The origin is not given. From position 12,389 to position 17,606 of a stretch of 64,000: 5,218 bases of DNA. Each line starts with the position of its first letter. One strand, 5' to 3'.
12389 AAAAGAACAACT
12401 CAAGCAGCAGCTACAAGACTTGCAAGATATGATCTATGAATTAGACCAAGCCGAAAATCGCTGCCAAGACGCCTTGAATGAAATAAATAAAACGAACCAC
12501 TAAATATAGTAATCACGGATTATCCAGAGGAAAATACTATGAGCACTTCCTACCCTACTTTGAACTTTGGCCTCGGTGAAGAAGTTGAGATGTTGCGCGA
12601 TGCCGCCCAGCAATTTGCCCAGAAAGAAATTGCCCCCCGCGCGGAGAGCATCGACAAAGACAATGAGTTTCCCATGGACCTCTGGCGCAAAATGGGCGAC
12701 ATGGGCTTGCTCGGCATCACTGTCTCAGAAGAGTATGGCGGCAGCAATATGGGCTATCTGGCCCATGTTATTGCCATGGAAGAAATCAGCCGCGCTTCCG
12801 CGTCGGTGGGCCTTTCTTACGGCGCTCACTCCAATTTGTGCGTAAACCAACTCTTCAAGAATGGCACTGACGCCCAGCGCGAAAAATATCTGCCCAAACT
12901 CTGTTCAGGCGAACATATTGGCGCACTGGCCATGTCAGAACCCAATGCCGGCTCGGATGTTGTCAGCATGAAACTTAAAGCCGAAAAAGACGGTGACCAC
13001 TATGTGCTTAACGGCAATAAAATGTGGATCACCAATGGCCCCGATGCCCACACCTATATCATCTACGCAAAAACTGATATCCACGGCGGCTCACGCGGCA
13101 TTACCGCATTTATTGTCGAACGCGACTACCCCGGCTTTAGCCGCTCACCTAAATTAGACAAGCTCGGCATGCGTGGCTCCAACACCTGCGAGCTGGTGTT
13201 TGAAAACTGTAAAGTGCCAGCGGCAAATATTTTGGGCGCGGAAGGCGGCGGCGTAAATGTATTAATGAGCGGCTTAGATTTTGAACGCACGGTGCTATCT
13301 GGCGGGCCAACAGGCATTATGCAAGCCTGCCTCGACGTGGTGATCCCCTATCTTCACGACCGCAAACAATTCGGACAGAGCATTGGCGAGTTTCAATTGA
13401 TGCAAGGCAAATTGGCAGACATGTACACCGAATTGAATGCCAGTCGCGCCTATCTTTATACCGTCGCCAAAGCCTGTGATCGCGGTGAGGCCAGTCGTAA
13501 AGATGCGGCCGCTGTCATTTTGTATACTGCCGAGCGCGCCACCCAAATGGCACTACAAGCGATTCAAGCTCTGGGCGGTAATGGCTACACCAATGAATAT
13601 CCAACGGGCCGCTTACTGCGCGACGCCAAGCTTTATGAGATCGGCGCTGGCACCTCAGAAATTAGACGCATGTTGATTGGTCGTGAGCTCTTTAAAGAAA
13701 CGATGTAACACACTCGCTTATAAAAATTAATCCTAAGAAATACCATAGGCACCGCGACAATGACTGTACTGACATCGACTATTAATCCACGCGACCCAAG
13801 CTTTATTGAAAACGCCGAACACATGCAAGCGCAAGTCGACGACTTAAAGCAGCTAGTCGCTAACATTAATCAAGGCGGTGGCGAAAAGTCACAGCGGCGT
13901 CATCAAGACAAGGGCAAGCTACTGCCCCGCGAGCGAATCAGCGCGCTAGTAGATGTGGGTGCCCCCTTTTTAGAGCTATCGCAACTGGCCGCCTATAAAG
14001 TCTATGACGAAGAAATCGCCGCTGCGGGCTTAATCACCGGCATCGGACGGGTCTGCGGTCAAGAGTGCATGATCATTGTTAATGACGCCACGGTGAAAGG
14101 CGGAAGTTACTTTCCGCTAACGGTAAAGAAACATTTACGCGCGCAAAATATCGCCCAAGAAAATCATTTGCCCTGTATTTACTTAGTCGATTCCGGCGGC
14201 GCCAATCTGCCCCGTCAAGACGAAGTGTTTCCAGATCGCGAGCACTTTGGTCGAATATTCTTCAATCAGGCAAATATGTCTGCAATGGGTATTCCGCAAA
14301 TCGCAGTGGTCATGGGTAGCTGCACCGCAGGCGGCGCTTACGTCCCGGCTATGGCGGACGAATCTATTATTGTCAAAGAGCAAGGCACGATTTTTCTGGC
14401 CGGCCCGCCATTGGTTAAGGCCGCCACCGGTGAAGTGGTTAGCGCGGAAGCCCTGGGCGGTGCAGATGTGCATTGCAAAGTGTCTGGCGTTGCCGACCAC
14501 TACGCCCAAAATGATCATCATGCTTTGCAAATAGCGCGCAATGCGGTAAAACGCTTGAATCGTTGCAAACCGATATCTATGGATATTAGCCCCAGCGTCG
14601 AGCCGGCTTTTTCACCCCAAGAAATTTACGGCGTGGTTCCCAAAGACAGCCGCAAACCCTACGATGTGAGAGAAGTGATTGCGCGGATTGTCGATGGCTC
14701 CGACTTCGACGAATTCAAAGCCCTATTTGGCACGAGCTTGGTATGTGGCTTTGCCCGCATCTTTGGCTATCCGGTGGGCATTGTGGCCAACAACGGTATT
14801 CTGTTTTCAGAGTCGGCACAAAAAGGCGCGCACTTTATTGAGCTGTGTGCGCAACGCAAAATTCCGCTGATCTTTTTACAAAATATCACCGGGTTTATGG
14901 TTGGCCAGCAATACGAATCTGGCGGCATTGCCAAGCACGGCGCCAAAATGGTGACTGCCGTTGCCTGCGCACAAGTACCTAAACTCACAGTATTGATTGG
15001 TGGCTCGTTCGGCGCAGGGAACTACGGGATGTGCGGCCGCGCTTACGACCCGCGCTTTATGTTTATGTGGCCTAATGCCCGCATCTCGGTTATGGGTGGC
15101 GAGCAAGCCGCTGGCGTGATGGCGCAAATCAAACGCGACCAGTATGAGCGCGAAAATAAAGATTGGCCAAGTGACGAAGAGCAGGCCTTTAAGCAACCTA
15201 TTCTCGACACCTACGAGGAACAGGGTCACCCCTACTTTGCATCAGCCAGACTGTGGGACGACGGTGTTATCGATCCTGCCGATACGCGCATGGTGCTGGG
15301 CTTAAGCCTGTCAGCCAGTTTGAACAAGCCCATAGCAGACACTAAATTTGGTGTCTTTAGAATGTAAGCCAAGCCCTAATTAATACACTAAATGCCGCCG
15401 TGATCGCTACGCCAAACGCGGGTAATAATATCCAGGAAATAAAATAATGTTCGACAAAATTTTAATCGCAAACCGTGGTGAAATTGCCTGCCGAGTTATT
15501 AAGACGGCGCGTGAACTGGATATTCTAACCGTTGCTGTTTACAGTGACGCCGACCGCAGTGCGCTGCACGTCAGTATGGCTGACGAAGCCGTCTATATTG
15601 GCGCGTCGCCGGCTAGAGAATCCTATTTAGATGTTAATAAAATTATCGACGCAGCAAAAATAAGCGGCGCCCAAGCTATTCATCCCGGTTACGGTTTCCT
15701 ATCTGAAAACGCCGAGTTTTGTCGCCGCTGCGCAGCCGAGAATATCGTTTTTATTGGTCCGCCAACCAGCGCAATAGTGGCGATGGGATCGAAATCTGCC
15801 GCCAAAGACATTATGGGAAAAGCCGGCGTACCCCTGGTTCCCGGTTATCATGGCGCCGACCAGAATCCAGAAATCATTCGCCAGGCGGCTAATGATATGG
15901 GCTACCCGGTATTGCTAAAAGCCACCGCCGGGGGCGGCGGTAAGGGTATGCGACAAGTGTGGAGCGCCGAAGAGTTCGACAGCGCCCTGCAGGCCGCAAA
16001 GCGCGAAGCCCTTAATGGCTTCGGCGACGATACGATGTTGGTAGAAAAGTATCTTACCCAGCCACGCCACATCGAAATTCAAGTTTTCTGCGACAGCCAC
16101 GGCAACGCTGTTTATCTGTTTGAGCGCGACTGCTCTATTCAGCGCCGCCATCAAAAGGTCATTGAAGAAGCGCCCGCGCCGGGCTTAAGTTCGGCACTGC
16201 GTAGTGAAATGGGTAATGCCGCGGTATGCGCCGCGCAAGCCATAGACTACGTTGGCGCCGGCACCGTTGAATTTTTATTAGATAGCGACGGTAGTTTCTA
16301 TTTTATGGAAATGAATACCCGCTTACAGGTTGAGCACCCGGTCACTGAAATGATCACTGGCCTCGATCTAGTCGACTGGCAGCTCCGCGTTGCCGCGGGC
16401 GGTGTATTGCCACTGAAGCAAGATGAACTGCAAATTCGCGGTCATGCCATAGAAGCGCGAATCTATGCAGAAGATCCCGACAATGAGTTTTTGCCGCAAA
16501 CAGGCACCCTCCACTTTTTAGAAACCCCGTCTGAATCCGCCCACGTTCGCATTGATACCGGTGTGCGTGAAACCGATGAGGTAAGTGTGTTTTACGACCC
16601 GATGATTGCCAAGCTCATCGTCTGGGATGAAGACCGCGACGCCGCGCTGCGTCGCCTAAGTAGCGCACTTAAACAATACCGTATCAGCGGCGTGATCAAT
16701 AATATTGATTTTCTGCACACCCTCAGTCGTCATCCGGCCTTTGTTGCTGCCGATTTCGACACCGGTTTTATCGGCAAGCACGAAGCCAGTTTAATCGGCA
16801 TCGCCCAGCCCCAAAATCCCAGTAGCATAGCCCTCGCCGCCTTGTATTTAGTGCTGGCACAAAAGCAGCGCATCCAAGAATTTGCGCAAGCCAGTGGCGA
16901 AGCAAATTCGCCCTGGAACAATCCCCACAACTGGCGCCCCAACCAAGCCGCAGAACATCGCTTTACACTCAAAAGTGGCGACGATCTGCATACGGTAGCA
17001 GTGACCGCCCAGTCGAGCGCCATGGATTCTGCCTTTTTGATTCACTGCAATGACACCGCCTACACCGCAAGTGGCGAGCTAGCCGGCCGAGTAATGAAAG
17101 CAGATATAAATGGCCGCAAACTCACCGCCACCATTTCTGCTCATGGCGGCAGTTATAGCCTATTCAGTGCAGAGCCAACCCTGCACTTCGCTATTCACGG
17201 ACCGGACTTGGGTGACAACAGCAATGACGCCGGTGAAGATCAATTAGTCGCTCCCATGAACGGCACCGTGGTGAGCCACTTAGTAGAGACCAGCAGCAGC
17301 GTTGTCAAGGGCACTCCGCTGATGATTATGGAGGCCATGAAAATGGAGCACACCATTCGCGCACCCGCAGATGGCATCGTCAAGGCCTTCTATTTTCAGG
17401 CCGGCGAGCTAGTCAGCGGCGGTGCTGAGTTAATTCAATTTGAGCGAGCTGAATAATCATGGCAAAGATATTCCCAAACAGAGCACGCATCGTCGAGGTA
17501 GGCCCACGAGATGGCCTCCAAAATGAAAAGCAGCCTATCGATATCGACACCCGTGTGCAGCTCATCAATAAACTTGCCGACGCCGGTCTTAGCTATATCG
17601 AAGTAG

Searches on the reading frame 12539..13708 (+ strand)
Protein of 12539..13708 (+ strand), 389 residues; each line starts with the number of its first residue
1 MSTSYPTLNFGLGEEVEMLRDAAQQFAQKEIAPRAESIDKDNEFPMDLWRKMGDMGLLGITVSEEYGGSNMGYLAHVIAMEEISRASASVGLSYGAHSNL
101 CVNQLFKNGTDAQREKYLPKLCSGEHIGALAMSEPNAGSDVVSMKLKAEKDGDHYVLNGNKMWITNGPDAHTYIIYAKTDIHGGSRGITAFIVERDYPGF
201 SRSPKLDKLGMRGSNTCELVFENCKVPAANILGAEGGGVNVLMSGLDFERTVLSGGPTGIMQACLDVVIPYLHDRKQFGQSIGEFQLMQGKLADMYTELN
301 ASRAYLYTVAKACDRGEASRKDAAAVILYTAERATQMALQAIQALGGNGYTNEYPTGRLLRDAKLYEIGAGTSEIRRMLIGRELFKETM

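Call 6: search_protein_families(library=ncbifam, max_evalue=1e-10, proteins=[window:12539-13708:+])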
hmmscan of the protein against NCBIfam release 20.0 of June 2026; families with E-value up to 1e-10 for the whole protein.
window:12539-13708:+ (389 aa): 22 families
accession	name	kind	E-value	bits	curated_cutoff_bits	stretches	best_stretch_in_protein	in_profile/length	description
NF042972.1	AcrlCoAredClosAcrC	equivalog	5e-112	374.3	640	1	9-385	2-377/378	acryloyl-CoA reductase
NF045552.1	GlutCoADH_Des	equivalog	4.6e-105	351.9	470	1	9-381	2-376/387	glutaryl-CoA dehydrogenase Acd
NF045652.1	ProlPCPDhRedW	equivalog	1.3e-87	294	650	1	15-384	3-373/376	L-prolyl-[peptidyl-carrier protein] dehydrogenase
NF058590.1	AcCoDHFadEBacil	equivalog_domain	9.4e-87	291.9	600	1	13-389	22-415/586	acyl-CoA dehydrogenase FadE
NF053553.1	prodigi_MBC_PigA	equivalog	6.3e-83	279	500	1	9-384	2-379/381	prodigiosin MBC biosynthesis dehydrogenase PigA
NF043006.1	CyhCrbnylCoADH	equivalog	5.5e-78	262.6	650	1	14-387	6-378/380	cyclohexane-1-carbonyl-CoA dehydrogenase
NF042439.1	SulpropCoADesulf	equivalog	8e-75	251.9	600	1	21-386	2-372/379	3-sulfinopropanoyl-CoA desulfinase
TIGR03207.1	cyc_hxne_CoA_dh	equivalog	4.8e-66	223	575.35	1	13-383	2-370/372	cyclohexanecarboxyl-CoA dehydrogenase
NF008997.0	PRK12341.1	equivalog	5.2e-65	220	537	1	9-387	2-379/382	acyl-CoA dehydrogenase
NF002885.1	PRK03354.1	equivalog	3.1e-55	187.7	540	1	9-386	2-375/378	crotonobetainyl-CoA dehydrogenase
NF052270.1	Staph_DH_FadE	equivalog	2e-45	155.2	600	1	14-384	24-393/400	acyl-CoA dehydrogenase FadE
TIGR03203.1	pimD_small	equivalog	9.8e-38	130.2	652.7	1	10-373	2-365/378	pimeloyl-CoA dehydrogenase small subunit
NF049984.1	Rv1679_FadE16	equivalog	3.8e-32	111.9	600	1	33-382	14-363/371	Rv1679 family acyl-CoA dehydrogenase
NF007000.1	PRK09463.1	subfamily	5.6e-30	104.3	600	1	39-350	69-398/726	acyl-CoA dehydrogenase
TIGR03204.1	pimC_large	equivalog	3.6e-25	88.7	623.85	1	42-328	39-321/395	pimeloyl-CoA dehydrogenase large subunit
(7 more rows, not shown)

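Call 7: search_protein_families(library=pfam, max_evalue=0.00001, proteins=[window:12539-13708:+])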
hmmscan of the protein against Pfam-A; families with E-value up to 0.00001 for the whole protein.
window:12539-13708:+ (389 aa): 4 families
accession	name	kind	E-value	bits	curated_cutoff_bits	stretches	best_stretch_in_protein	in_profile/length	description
PF02771.21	Acyl-CoA_dh_N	-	2e-44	151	22.9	1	14-125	2-113/113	Acyl-CoA dehydrogenase, N-terminal domain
PF00441.29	Acyl-CoA_dh_1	-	2.5e-44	151.5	22.4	1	236-384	1-149/150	Acyl-CoA dehydrogenase, C-terminal domain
PF02770.24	Acyl-CoA_dh_M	-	5.8e-28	97.4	33.3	1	129-224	1-97/97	Acyl-CoA dehydrogenase, middle domain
PF08028.16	Acyl-CoA_dh_2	-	2.8e-15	57.2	22.7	1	258-367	8-127/134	Acyl-CoA dehydrogenase, C-terminal domain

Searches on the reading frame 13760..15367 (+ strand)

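Call 6: search_protein_families(library=ncbifam, max_evalue=1e-10, proteins=[window:13760-15367:+])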
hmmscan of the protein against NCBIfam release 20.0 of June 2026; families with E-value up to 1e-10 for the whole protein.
window:13760-15367:+ (535 aa): 2 families
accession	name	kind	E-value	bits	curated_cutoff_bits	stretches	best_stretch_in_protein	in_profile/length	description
TIGR01117.1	mmdA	subfamily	1.8e-96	323.9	998.8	1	25-514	2-489/512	methylmalonyl-CoA decarboxylase subunit alpha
NF041504.1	AccA_sub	subfamily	2.6e-13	50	300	0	90-205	40-160/257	carboxyltransferase subunit alpha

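Call 7: search_protein_families(library=pfam, max_evalue=0.00001, proteins=[window:13760-15367:+])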
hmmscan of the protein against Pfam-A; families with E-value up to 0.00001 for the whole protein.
window:13760-15367:+ (535 aa): 3 families
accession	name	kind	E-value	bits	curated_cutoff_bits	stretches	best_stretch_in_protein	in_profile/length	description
PF01039.27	Carboxyl_trans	-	1.6e-162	542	22.3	1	48-526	2-484/493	Carboxyl transferase domain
PF03255.19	ACCA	-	3.9e-10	39.8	23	1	91-205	94-213/310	Acetyl co-enzyme A carboxylase carboxyltransferase-like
PF06833.16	MdcE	-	1.7e-06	28.4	32.7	0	130-198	21-89/196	Malonate decarboxylase gamma subunit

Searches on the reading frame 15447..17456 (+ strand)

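Call 6: search_protein_families(library=ncbifam, max_evalue=1e-10, proteins=[window:15447-17456:+])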
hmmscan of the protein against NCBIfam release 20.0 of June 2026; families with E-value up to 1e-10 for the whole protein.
window:15447-17456:+ (669 aa): 20 families
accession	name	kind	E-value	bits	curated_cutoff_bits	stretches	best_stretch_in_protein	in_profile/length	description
NF006367.0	PRK08591.1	subfamily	4.8e-185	615.6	597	1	1-447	1-446/451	acetyl-CoA carboxylase biotin carboxylase subunit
NF009554.0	PRK12999.1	equivalog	7.3e-185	616.9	965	2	2-475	5-484/1147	pyruvate carboxylase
NF006406.0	PRK08654.1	equivalog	1.7e-180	600.8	739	1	1-446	1-444/499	acetyl-CoA carboxylase biotin carboxylase subunit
TIGR00514.1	accC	equivalog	6.2e-179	595.5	626.5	1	1-447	1-446/449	acetyl-CoA carboxylase biotin carboxylase subunit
TIGR02712.1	urea_carbox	equivalog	1.4e-177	592.7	1303.85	1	2-447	1-444/1201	urea carboxylase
NF004085.0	PRK05586.1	equivalog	9.4e-175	581.8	723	1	1-445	1-444/448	acetyl-CoA carboxylase biotin carboxylase subunit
TIGR01235.1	pyruv_carbox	equivalog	1.5e-165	552.6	1114.45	2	4-459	1-464/1143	pyruvate carboxylase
NF005525.0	PRK07178.1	equivalog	6e-156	519.7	768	1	1-465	1-461/471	acetyl-CoA carboxylase biotin carboxylase subunit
NF006287.0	PRK08463.1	equivalog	1.1e-155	519.1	775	1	1-453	1-452/479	acetyl-CoA carboxylase subunit A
NF006286.0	PRK08462.1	equivalog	5.4e-155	516.6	740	1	3-445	5-444/445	acetyl-CoA carboxylase biotin carboxylase subunit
NF009471.0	PRK12833.1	equivalog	1.5e-154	515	686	1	3-443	6-445/467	acetyl-CoA carboxylase biotin carboxylase subunit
TIGR01369.1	CPSaseII_lrg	equivalog_domain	8e-17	60.2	1027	0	97-321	651-869/1052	carbamoyl-phosphate synthase (glutamine-hydrolyzing) large subunit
NF004173.0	PRK05641.1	equivalog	1e-14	55.3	199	1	590-664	77-151/153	putative acetyl-CoA carboxylase biotin carboxyl carrier protein subunit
NF005117.0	PRK06549.1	equivalog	7.2e-14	52.5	159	1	592-664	56-128/130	acetyl-CoA carboxylase biotin carboxyl carrier protein subunit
NF006761.0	PRK09282.1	domain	2.9e-13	49.2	402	1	550-665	511-589/591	pyruvate carboxylase subunit B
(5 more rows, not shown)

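Call 7: search_protein_families(library=pfam, max_evalue=0.00001, proteins=[window:15447-17456:+])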
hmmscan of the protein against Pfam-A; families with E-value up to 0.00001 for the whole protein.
window:15447-17456:+ (669 aa): 7 families
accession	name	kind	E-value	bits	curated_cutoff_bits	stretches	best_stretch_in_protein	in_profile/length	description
PF02786.22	CPSase_L_D2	-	9.7e-75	251.1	19.8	1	116-322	2-209/211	Carbamoyl-phosphate synthase L chain, ATP binding domain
PF00289.28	Biotin_carb_N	-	1.1e-45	155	25.5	1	1-110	1-110/110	Biotin carboxylase, N-terminal domain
PF02785.25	Biotin_carb_C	-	4.3e-37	127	32.4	1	336-443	1-107/108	Biotin carboxylase C-terminal domain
PF00364.28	Biotin_lipoyl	-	3.4e-12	46.5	22.1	1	599-664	2-72/73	Biotin-requiring enzyme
PF21139.3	BT_MCC_alpha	-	6.8e-12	46.3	31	1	461-582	5-114/118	Methylcrotonyl-CoA carboxylase, alpha-subunit, BT domain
PF07478.18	Dala_Dala_lig_C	-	1.4e-10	41.5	24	1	139-291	22-174/204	D-ala D-ala ligase C-terminus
PF02222.28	ATP-grasp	-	9.2e-10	38.9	27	1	131-292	10-162/179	ATP-grasp domain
